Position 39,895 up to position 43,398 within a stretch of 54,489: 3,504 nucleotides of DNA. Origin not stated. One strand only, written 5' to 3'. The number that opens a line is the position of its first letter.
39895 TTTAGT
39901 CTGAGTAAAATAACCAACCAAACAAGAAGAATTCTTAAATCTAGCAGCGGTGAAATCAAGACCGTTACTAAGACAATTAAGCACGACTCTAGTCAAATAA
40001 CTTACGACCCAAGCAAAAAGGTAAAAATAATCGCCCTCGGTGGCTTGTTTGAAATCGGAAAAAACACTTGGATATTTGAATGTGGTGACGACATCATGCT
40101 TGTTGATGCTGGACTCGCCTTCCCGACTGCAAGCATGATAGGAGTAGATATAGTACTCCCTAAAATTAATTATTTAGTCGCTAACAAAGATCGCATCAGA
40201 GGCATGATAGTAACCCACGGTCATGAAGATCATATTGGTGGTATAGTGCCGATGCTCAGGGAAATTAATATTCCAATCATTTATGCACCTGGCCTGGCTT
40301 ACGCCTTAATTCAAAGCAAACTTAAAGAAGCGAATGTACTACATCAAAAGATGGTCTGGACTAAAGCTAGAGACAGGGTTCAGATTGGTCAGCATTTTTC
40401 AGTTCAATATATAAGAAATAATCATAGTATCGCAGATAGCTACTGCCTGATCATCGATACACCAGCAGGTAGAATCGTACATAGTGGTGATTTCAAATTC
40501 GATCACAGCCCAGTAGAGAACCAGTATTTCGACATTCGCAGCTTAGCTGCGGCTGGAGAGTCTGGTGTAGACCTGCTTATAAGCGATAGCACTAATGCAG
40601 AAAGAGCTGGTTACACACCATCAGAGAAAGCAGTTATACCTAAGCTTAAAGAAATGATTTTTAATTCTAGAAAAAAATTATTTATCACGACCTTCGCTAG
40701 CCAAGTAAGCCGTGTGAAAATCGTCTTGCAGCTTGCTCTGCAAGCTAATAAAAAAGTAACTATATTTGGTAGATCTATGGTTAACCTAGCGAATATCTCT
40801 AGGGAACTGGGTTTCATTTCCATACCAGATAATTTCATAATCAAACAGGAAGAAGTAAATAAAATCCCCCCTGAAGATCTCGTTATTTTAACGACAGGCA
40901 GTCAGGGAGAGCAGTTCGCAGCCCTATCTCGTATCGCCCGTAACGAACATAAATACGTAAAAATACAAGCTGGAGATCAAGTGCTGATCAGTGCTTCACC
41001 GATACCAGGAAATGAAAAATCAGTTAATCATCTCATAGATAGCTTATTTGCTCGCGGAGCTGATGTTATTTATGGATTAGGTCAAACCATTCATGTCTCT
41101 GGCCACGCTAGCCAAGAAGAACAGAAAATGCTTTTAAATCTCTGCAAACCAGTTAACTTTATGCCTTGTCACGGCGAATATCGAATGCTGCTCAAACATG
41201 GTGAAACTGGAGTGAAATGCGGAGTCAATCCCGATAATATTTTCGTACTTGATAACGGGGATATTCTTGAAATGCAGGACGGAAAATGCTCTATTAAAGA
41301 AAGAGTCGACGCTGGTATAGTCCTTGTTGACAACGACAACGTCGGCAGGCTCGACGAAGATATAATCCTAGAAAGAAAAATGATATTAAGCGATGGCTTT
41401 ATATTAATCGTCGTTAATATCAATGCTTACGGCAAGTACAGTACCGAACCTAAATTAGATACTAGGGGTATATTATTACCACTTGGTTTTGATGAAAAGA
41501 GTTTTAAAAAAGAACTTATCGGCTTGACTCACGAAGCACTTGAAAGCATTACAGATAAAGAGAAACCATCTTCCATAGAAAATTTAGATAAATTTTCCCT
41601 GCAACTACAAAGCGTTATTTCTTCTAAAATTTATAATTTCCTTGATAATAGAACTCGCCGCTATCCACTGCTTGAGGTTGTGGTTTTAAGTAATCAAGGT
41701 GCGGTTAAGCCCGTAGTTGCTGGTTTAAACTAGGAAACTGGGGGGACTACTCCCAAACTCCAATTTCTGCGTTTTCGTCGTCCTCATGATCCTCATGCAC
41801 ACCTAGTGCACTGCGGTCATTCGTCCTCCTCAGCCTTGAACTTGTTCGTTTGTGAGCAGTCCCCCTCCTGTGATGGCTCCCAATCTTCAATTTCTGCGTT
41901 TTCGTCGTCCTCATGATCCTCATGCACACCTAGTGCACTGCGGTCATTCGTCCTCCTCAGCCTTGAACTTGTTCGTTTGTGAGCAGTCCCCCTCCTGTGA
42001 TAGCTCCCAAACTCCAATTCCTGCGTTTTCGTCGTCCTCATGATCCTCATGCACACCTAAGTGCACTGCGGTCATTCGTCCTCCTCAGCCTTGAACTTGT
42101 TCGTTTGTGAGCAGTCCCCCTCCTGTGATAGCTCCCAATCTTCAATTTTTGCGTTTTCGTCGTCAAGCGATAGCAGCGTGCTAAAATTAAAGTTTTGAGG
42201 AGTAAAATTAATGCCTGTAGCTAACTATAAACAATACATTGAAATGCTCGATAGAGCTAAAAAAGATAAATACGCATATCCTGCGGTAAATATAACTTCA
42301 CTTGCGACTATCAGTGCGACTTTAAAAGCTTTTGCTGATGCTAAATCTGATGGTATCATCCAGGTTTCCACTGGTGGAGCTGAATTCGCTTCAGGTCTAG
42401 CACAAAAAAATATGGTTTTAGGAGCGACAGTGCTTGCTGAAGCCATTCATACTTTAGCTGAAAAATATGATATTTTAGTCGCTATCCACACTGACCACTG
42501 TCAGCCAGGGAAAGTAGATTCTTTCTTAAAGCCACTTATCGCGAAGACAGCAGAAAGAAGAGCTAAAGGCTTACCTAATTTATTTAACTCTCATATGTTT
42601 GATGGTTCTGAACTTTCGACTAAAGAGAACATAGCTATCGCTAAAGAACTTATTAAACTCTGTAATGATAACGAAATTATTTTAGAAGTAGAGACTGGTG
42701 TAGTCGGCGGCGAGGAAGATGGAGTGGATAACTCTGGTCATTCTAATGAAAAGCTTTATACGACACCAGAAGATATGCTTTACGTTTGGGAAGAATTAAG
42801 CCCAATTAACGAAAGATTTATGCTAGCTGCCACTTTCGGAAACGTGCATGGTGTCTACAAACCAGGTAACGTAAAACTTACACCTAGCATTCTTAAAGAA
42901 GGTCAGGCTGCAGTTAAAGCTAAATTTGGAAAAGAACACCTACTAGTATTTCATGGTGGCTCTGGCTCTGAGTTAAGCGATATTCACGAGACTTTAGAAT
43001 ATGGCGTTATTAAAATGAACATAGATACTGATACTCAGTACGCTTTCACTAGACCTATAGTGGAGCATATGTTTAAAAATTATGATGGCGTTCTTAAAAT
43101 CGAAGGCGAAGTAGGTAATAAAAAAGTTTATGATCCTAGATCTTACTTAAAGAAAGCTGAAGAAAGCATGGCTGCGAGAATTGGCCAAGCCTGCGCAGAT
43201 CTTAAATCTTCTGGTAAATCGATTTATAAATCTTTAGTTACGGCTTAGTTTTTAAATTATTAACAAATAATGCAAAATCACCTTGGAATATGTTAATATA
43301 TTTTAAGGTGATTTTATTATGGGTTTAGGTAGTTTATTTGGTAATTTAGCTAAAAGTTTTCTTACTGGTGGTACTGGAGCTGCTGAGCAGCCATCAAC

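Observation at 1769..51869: R1: dense family of ~121-bp palindromic-ended elements with a conserved core and terminal arms that co-vary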

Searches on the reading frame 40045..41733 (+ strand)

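Call 54: search_protein_families(library=pfam, proteins=[window:40045-41733:+])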
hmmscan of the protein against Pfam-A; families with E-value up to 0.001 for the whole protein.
window:40045-41733:+ (562 aa): 5 families
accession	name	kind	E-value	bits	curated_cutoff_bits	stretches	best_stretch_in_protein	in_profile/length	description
PF22505.1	RNase_J_b_CASP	-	5.3e-45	152.7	27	1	210-334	2-126/126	Ribonuclease J, beta-CASP domain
PF00753.33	Lactamase_B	-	4.4e-12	46.8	22.7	1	7-155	7-155/196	Metallo-beta-lactamase superfamily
PF07521.17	RMMBL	-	2.1e-09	37.7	21.6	1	348-389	10-52/63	Zn-dependent metallo-hydrolase RNA specificity domain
PF12706.13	Lactamase_B_2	-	1e-07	32.2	27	1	46-153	26-147/200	Beta-lactamase superfamily domain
PF17770.6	RNase_J_C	-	8e-06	27.2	23.8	1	441-548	2-100/102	Ribonuclease J C-terminal domain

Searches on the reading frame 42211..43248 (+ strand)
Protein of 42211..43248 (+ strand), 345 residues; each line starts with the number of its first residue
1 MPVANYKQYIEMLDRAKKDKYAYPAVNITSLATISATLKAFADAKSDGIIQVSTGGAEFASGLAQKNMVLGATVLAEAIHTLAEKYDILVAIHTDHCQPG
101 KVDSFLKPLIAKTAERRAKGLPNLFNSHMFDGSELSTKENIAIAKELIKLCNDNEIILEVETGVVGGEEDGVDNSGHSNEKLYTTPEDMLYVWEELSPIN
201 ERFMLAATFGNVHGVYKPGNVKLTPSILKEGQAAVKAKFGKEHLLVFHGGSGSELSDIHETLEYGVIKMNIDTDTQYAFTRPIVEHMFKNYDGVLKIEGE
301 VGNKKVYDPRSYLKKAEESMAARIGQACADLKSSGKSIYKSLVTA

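Call 54: search_protein_families(library=pfam, proteins=[window:42211-43248:+])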
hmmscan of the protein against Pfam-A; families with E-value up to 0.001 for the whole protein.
window:42211-43248:+ (345 aa): 1 family
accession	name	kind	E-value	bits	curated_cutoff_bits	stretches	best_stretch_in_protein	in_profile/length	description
PF01116.26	F_bP_aldolase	-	7.2e-82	275.5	25.5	1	9-336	3-277/277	Fructose-bisphosphate aldolase class-II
